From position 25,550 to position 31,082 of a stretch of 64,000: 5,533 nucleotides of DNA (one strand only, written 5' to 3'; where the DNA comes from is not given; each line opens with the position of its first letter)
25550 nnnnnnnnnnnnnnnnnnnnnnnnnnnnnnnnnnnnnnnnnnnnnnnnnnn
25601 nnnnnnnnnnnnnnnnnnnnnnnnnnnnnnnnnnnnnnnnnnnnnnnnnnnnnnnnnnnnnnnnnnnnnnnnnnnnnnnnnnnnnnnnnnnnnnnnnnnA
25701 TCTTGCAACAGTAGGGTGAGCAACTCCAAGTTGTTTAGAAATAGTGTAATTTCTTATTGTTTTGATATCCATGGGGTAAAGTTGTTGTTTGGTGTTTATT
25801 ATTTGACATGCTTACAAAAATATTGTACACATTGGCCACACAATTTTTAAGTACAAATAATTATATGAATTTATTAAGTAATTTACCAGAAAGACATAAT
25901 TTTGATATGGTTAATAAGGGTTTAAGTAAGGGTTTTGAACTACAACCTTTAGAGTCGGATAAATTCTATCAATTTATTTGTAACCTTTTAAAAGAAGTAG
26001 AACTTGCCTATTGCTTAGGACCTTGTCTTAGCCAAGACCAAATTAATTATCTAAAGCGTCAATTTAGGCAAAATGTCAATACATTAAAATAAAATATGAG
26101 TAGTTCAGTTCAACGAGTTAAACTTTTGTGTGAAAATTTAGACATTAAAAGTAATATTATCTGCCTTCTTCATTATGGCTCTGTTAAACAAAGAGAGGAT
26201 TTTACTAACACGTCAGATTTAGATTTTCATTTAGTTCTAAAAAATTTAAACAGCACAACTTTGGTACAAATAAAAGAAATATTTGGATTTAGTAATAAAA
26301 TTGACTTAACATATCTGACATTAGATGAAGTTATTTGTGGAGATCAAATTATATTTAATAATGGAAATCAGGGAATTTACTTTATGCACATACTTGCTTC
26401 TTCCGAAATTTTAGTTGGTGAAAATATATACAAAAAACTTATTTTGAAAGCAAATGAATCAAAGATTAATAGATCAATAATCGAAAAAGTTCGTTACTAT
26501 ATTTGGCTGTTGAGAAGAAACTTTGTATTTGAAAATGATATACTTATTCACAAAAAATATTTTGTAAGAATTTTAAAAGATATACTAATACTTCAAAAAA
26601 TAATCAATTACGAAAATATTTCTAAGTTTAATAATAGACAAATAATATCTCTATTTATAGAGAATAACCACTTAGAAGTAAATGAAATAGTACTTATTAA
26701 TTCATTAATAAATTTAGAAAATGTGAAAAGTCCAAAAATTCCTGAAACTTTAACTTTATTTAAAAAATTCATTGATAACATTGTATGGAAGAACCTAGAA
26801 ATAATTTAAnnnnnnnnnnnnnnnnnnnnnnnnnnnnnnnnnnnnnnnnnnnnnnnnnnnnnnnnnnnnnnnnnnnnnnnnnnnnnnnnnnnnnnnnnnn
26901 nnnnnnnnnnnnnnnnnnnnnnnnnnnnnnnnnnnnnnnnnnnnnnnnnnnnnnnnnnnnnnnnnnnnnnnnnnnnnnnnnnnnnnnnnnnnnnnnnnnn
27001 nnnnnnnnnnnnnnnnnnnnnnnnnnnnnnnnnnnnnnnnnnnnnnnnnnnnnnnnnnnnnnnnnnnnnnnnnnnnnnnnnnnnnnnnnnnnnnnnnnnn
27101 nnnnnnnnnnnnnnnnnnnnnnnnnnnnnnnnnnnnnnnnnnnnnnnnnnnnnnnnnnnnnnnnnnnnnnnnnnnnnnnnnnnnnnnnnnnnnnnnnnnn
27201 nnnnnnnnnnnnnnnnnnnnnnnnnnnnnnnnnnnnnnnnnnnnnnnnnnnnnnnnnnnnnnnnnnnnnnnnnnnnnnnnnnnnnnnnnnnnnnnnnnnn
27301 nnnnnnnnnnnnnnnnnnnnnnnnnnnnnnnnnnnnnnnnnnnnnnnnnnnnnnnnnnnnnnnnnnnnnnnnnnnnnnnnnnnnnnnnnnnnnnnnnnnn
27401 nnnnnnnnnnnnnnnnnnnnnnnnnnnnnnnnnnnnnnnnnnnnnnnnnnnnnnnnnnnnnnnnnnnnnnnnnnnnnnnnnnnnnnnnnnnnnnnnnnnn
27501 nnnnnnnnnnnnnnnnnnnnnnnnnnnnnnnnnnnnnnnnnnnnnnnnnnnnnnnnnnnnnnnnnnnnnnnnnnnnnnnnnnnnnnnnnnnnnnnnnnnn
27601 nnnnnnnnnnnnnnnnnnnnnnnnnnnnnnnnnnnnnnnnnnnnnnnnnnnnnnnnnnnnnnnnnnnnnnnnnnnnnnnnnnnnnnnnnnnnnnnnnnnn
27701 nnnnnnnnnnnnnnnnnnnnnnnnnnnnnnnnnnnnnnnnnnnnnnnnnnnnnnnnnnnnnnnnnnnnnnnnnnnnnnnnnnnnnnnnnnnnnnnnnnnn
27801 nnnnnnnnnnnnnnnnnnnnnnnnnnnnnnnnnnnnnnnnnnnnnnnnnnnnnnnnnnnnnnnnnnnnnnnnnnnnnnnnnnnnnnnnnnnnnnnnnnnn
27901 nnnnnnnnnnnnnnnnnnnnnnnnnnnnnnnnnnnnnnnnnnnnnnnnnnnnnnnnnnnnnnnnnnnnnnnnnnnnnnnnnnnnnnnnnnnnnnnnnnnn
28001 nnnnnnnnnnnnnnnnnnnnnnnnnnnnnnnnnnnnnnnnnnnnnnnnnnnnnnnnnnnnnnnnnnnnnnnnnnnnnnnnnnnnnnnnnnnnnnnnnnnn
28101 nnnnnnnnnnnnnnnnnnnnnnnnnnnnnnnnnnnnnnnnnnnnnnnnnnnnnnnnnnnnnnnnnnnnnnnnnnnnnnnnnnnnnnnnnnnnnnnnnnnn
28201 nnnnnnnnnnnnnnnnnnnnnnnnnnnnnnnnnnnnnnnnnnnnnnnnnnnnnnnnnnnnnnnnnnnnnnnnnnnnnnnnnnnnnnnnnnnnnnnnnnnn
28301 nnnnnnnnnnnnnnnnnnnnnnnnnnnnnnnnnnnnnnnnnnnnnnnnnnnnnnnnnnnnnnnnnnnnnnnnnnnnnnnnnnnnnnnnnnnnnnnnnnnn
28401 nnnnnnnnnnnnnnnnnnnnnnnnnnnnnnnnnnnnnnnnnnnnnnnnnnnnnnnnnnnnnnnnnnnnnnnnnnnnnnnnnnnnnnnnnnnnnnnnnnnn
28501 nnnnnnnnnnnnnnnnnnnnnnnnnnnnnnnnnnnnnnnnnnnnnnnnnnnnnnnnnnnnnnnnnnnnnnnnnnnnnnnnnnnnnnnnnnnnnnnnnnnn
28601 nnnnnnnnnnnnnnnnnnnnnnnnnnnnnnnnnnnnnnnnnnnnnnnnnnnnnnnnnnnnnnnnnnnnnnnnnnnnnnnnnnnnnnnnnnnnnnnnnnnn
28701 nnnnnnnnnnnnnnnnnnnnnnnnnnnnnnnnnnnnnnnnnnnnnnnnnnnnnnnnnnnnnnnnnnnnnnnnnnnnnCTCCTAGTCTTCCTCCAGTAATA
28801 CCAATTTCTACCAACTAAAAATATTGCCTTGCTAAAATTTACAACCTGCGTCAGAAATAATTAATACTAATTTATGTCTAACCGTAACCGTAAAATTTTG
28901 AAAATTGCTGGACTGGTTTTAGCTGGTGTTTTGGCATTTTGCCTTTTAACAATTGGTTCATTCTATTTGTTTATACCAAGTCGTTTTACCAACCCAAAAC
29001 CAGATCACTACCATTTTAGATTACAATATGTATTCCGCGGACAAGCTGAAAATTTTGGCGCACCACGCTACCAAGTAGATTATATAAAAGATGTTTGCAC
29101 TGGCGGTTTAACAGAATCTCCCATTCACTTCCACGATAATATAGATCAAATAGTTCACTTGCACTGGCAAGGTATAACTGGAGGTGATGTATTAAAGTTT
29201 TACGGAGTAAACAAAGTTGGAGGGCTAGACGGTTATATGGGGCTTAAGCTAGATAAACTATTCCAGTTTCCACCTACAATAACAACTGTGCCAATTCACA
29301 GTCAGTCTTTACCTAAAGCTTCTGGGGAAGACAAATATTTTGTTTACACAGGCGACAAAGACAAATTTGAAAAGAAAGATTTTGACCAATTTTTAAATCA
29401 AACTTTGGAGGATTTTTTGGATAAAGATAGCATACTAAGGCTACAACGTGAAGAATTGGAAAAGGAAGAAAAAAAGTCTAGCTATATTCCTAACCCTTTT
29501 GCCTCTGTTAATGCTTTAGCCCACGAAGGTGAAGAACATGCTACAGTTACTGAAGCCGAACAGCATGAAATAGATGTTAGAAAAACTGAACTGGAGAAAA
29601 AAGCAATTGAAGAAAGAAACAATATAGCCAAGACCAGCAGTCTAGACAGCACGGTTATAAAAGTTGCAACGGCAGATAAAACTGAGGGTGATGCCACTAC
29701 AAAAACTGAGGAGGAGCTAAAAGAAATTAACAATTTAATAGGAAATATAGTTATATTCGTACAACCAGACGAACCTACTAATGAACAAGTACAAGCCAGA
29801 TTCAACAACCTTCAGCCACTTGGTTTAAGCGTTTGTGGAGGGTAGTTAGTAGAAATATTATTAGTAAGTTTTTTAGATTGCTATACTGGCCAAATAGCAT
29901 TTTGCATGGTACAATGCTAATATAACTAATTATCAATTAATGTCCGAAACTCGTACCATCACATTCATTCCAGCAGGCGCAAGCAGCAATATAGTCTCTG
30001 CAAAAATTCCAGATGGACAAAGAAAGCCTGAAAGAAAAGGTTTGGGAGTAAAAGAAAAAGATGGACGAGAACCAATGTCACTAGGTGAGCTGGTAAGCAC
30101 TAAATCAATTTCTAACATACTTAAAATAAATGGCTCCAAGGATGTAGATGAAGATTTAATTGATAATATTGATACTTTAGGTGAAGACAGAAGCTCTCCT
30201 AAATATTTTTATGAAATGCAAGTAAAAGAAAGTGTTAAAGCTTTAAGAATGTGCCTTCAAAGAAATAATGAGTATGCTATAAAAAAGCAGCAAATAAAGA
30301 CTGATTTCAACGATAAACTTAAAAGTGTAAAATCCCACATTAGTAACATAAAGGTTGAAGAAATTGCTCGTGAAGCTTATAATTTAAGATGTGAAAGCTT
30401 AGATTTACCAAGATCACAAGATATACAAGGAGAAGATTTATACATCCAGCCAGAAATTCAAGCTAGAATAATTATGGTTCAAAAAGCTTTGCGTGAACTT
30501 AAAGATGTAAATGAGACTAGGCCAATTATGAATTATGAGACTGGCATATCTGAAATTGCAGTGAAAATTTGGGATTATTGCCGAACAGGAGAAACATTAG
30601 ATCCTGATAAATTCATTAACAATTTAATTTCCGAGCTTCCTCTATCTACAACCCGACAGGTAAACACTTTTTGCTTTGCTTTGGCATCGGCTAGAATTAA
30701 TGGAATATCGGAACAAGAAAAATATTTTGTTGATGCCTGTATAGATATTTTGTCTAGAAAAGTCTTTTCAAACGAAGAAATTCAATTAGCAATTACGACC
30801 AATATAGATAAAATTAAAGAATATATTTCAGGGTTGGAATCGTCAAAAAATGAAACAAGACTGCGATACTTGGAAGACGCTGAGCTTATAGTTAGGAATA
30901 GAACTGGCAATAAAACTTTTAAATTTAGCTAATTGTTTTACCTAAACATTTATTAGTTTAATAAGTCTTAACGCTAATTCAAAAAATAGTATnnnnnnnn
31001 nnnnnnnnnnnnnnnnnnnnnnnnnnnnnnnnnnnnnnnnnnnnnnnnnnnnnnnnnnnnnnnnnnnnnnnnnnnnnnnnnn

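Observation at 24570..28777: Uncharacterised cassette: small ORF, KNTase-like NTase, GlnD-like NTase and EEP nuclease/phosphatase, divergent from an HTH-fused EgtD-like methyltransferase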

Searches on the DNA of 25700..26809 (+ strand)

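Call 104: search_rna_families(source=L028, start=1, end=2700, threshold=gathering)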
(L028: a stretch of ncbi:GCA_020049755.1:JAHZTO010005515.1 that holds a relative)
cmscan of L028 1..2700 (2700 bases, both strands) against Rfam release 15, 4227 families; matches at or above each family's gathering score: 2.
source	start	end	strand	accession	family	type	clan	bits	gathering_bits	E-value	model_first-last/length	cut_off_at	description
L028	1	1345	+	RF02541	LSU_rRNA_bacteria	Gene; rRNA;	CL00112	858.4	50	4.4e-281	1909-2925/2925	5'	Bacterial large subunit ribosomal RNA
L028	1410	1517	+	RF00001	5S_rRNA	Gene; rRNA;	CL00113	74.9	38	2.2e-15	1-120/120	no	5S ribosomal RNA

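Call 105: search_rna_families(source=window, start=25700, end=26150, threshold=evalue, max_evalue=1)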
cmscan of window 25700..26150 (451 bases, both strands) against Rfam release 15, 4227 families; matches with E-value up to 1: 0.
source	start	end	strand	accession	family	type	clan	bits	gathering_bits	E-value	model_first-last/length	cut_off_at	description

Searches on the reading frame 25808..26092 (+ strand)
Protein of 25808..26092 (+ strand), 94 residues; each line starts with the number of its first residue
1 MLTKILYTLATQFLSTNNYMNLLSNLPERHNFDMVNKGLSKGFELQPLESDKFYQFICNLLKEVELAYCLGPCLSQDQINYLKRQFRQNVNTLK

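Call 3: search_protein_families(library=pfam, proteins=[window:25808-26092:+], max_evalue=0.1)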
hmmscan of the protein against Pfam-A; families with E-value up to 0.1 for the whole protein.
window:25808-26092:+ (94 aa): 0 families

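Call 4: search_protein_families(library=padloc, proteins=[window:25808-26092:+], max_evalue=0.1)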
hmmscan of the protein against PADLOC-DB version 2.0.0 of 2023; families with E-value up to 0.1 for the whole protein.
window:25808-26092:+ (94 aa): 0 families

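Call 5: search_protein_families(library=ncbifam, proteins=[window:25808-26092:+], max_evalue=0.1)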
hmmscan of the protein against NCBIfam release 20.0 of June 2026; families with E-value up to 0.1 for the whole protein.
window:25808-26092:+ (94 aa): 0 families

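Call 94: search_protein_families(library=phrogs, proteins=[window:25808-26092:+], max_evalue=0.01)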
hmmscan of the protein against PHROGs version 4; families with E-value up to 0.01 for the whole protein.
window:25808-26092:+ (94 aa): 0 families

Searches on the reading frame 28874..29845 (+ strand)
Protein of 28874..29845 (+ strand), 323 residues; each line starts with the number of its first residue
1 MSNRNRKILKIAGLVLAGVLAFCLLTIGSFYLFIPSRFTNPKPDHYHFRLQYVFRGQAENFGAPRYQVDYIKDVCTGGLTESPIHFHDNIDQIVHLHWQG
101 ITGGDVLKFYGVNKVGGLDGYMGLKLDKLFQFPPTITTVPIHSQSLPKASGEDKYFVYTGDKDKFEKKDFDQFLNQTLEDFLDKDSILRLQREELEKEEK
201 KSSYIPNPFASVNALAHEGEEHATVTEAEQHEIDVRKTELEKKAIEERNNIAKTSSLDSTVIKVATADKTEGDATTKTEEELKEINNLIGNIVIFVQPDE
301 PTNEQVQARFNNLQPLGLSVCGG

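Call 3: search_protein_families(library=pfam, proteins=[window:28874-29845:+], max_evalue=0.1)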
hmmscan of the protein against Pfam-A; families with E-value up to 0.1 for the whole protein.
window:28874-29845:+ (323 aa): 1 family
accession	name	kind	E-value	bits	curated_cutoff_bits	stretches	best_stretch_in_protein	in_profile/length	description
PF19988.4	DUF6424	-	0.08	12.5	25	0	137-174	178-215/292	Family of unknown function (DUF6424)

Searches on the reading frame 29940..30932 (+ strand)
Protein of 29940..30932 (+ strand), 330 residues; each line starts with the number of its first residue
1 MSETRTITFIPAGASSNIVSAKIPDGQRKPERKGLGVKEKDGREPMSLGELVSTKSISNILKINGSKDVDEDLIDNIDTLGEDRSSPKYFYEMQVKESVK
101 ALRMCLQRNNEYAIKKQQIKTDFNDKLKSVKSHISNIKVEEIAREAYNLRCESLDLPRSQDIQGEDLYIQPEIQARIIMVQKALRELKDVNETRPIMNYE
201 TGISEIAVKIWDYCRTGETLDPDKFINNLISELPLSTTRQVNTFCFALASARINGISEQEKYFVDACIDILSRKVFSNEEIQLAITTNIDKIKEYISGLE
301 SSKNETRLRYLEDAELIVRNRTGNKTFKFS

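Call 3: search_protein_families(library=pfam, proteins=[window:29940-30932:+], max_evalue=0.1)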
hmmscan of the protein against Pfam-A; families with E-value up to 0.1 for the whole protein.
window:29940-30932:+ (330 aa): 2 families
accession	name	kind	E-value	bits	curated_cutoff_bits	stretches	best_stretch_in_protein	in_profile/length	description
PF12635.12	DUF3780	-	0.046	13.9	27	1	96-141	43-87/184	Protein of unknown function (DUF3780)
PF10874.13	DUF2746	-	0.082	13.8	23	0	120-165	52-95/101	Protein of unknown function (DUF2746)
